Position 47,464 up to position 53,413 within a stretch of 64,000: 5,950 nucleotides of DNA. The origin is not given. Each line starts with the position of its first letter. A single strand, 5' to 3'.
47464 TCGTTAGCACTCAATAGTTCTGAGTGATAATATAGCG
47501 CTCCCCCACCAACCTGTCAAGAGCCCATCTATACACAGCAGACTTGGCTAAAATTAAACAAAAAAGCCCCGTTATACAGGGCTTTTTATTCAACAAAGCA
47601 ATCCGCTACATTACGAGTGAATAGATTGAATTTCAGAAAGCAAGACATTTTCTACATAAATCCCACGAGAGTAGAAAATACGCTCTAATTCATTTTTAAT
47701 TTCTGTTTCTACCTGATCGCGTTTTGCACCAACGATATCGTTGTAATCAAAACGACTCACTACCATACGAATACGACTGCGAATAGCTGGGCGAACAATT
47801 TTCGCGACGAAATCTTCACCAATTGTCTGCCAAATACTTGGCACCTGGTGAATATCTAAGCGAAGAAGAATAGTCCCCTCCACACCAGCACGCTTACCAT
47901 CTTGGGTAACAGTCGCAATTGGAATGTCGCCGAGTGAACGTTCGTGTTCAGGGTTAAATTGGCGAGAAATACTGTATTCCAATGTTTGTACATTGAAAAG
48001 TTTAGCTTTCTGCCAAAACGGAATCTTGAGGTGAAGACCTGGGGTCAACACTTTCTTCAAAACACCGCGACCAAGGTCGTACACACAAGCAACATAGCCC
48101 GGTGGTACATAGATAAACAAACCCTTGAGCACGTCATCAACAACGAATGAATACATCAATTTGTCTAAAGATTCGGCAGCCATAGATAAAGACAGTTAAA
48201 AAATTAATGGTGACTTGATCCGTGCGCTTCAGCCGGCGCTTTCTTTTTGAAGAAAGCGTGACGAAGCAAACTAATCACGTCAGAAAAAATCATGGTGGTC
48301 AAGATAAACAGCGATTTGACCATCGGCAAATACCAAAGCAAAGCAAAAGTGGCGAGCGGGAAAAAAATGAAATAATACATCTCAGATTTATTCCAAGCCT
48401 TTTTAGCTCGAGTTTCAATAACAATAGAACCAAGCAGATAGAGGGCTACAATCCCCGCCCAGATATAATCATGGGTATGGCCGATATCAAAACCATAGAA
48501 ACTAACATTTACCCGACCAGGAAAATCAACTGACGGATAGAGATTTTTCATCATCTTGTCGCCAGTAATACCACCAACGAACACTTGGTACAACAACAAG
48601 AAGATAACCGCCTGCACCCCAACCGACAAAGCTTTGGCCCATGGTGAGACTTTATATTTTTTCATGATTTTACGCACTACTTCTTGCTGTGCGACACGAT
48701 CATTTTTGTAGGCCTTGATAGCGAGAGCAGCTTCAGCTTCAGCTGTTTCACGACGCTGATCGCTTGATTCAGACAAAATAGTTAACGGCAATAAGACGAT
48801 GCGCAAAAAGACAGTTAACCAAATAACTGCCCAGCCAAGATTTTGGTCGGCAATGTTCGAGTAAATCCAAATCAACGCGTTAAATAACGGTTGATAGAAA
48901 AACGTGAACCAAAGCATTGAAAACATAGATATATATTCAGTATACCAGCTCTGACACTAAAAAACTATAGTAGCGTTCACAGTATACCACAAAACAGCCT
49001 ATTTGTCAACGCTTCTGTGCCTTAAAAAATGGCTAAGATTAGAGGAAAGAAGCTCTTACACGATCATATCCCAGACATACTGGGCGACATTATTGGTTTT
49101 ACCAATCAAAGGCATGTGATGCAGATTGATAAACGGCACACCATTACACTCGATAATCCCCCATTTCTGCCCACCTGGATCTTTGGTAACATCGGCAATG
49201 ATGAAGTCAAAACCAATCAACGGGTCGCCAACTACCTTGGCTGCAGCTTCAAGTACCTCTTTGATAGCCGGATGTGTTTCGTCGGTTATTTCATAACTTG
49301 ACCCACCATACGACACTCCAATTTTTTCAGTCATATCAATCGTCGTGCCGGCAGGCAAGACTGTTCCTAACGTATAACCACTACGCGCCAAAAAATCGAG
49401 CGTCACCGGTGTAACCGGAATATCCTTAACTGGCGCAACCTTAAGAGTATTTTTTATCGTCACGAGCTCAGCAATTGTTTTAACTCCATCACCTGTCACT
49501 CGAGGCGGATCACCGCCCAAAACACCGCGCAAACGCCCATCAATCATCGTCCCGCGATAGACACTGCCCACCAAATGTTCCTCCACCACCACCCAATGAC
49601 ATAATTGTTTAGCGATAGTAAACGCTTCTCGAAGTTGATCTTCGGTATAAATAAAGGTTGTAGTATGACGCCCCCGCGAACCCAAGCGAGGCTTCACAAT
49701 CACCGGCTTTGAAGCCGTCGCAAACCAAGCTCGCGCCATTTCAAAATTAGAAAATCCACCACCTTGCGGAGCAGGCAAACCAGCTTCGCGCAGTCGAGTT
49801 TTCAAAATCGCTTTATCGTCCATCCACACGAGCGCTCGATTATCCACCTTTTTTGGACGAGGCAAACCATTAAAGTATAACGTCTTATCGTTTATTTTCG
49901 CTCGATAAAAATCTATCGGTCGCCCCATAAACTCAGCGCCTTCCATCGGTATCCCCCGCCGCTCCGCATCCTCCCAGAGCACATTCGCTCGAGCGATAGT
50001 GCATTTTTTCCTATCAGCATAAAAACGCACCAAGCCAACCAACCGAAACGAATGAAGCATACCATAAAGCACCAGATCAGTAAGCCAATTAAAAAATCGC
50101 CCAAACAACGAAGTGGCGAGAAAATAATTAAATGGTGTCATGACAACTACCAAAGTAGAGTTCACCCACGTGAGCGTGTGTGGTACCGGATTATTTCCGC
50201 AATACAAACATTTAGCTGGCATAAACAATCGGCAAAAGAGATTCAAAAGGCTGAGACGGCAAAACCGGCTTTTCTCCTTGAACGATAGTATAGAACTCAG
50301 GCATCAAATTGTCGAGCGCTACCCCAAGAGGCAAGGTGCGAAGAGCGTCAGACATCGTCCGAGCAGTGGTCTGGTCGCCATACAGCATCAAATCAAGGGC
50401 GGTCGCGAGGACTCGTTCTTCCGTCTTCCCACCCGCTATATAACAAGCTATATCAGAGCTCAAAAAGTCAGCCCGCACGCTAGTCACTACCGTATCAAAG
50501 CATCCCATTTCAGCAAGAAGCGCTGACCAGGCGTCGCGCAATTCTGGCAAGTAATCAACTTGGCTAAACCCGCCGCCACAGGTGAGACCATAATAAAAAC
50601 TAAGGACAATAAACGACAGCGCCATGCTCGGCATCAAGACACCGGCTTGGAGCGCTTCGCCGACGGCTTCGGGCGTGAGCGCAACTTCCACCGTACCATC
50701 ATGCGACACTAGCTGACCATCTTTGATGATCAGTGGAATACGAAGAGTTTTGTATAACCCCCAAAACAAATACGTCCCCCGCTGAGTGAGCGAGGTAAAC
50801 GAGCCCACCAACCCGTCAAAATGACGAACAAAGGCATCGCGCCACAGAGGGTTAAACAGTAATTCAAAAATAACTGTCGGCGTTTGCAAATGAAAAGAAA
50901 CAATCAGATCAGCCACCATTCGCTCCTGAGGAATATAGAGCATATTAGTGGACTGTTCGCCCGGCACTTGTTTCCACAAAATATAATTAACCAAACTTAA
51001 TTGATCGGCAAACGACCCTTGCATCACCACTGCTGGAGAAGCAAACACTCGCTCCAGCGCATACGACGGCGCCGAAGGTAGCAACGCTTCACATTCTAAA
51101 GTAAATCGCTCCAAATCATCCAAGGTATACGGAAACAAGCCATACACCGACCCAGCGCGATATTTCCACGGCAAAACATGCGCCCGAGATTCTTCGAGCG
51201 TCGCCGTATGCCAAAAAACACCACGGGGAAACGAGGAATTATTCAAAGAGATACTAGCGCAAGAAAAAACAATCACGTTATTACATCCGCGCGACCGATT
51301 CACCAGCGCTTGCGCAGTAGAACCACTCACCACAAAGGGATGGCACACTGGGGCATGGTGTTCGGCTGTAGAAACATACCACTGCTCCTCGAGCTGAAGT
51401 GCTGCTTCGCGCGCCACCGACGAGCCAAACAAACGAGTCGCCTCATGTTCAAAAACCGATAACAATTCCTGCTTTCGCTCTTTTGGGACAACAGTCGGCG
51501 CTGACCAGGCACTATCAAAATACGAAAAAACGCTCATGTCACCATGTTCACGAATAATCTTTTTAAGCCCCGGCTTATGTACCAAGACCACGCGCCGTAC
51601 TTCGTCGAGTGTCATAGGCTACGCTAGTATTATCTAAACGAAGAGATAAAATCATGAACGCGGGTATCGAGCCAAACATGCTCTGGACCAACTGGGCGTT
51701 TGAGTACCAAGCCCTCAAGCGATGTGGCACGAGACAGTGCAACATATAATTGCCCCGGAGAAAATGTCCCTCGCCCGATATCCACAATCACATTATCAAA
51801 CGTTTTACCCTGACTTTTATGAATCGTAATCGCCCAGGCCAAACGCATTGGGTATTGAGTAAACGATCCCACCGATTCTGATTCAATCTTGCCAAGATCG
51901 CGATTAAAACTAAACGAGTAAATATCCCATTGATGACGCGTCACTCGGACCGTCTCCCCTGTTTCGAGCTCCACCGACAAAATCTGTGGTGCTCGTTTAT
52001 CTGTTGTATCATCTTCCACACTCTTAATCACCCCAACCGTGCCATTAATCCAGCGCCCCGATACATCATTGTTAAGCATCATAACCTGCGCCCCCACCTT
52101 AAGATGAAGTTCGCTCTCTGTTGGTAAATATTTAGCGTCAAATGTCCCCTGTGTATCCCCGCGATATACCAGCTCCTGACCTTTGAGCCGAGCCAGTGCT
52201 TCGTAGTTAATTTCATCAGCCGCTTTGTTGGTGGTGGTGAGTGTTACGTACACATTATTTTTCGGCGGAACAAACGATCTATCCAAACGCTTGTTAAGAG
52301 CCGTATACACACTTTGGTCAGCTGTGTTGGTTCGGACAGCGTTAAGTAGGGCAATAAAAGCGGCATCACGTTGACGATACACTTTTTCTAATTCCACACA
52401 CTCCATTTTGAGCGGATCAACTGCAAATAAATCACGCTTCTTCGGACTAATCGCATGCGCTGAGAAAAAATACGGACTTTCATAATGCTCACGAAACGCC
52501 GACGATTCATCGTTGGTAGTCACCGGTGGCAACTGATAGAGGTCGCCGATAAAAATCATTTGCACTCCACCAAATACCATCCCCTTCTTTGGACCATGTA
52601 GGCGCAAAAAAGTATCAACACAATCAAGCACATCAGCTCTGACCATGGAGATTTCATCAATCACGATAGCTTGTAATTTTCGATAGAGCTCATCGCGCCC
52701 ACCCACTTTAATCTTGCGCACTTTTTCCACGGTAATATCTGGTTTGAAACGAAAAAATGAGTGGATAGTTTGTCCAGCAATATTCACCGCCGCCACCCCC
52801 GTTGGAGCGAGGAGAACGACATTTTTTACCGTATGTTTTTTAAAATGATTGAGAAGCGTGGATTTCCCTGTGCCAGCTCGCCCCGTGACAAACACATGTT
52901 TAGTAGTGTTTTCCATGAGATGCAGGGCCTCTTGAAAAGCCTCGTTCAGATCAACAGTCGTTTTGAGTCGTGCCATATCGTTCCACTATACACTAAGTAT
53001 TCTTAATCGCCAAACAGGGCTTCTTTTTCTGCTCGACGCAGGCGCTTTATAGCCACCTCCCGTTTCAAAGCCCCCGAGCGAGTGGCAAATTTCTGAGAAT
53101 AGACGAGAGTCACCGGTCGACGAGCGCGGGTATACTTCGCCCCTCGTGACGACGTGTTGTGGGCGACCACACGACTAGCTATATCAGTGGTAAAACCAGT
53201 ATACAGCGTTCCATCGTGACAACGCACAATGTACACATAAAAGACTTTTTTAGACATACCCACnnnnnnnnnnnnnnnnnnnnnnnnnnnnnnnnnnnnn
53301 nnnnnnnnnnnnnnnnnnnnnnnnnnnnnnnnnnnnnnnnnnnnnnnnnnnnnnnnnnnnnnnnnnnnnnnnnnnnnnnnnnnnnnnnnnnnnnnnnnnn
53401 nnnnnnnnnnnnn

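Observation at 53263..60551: Tandem pair of about 1200-aa Kelch-like-repeat surface proteins ending in a peptidoglycan-binding domain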

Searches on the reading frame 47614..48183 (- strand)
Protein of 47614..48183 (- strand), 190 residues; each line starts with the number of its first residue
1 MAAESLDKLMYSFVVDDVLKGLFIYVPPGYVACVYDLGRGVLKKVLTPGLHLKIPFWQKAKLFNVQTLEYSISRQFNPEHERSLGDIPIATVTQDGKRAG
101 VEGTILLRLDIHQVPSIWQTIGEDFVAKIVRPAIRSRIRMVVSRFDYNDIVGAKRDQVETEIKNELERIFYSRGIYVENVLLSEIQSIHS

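Call 28: search_protein_families(library=pfam, proteins=[window:47614-48183:-], max_evalue=0.01)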
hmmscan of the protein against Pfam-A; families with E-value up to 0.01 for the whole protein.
window:47614-48183:- (190 aa): 2 families
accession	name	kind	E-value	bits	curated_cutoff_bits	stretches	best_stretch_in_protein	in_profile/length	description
PF01145.31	Band_7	-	5e-24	85.7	23.6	1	26-186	3-146/176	SPFH domain / Band 7 family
PF03748.19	FliL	-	0.00011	23.1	24.6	1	128-184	41-99/103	Flagellar basal body-associated protein FliL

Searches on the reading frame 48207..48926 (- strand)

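Call 28: search_protein_families(library=pfam, proteins=[window:48207-48926:-], max_evalue=0.01)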
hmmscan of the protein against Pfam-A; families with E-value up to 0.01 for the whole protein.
window:48207-48926:- (240 aa): 1 family
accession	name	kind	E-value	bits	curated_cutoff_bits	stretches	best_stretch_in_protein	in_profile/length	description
PF02096.25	60KD_IMP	-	7.2e-16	59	35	1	31-217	2-156/163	60Kd inner membrane protein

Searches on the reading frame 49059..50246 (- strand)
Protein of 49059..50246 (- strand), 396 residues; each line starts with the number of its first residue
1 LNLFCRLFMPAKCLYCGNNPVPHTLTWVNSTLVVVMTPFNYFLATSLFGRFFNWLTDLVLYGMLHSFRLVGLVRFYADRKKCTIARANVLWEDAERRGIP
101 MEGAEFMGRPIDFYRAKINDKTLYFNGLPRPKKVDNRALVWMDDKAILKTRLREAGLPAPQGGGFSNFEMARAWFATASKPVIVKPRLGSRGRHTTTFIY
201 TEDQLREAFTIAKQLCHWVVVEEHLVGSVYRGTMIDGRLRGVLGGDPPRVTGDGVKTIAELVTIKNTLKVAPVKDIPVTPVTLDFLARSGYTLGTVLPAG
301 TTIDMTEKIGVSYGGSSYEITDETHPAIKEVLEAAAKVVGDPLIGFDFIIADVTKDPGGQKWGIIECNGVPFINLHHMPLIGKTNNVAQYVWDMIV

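Call 28: search_protein_families(library=pfam, proteins=[window:49059-50246:-], max_evalue=0.01)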
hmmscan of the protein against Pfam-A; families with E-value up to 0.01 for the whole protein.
window:49059-50246:- (396 aa): 1 family
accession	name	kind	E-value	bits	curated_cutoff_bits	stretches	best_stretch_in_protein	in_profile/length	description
PF02655.19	ATP-grasp_3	-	0.00032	21.3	23.2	0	143-202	2-54/160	ATP-grasp domain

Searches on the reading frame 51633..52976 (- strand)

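Call 28: search_protein_families(library=pfam, proteins=[window:51633-52976:-], max_evalue=0.01)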
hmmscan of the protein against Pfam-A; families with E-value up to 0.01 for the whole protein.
window:51633-52976:- (448 aa): 20 families
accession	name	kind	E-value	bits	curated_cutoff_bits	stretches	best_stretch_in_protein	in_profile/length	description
PF05970.20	PIF1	-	1.5e-27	97.1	25.9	1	14-158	10-161/223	PIF1-like helicase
PF13604.12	AAA_30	-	8e-15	55.5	27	1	17-154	9-133/191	AAA domain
PF13245.12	AAA_19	-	1.2e-13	51.8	25.1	1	22-153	8-133/134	AAA domain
PF13538.12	UvrD_C_2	-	3.5e-09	36.8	27.4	1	379-419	1-47/52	UvrD-like helicase C-terminal domain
PF01443.25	Viral_helicase1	-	8.7e-09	36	21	1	339-419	138-222/228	Viral superfamily 1 RNA helicase core domain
PF02689.20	Herpes_Helicase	-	4.3e-08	32.1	27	1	371-426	721-777/808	Helicase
PF21530.3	Pif1_2B_dom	-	4.8e-06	26.6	23.9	1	282-317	9-44/47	DNA helicase Pif1, 2B domain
PF13401.12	AAA_22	-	1.4e-05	25.8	27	1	24-144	4-122/130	AAA domain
PF13191.12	AAA_16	-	1.5e-05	26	32.6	1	16-53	14-52/167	AAA ATPase domain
PF13479.12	AAA_24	-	4.2e-05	23.9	27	1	26-121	3-85/195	AAA domain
PF07728.20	AAA_5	-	0.00015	22.2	22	1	27-121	1-87/139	AAA domain (dynein-related subfamily)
PF10236.15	DAP3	-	0.00018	21.3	23.1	1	5-52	5-50/311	Mitochondrial ribosomal death-associated protein 3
PF12775.13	AAA_7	-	0.00053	20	25.8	0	16-57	24-65/181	P-loop containing dynein motor region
PF18335.7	SH3_13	-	0.00078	19.6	41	0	291-324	25-58/65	ATP-dependent RecD-like DNA helicase SH3 domain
PF20720.3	nSTAND3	-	0.0019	18.4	27.2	1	11-51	4-43/155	Novel STAND NTPase 3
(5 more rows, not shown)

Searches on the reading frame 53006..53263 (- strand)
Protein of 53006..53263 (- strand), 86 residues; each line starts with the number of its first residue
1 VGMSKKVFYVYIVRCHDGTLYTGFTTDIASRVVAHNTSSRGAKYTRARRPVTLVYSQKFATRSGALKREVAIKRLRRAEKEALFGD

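Call 28: search_protein_families(library=pfam, proteins=[window:53006-53263:-], max_evalue=0.01)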
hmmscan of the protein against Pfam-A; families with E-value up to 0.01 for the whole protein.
window:53006-53263:- (86 aa): 1 family
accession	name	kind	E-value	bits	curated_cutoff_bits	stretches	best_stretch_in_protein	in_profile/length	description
PF01541.30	GIY-YIG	-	1.3e-15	57.9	22.6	1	8-80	2-76/78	GIY-YIG catalytic domain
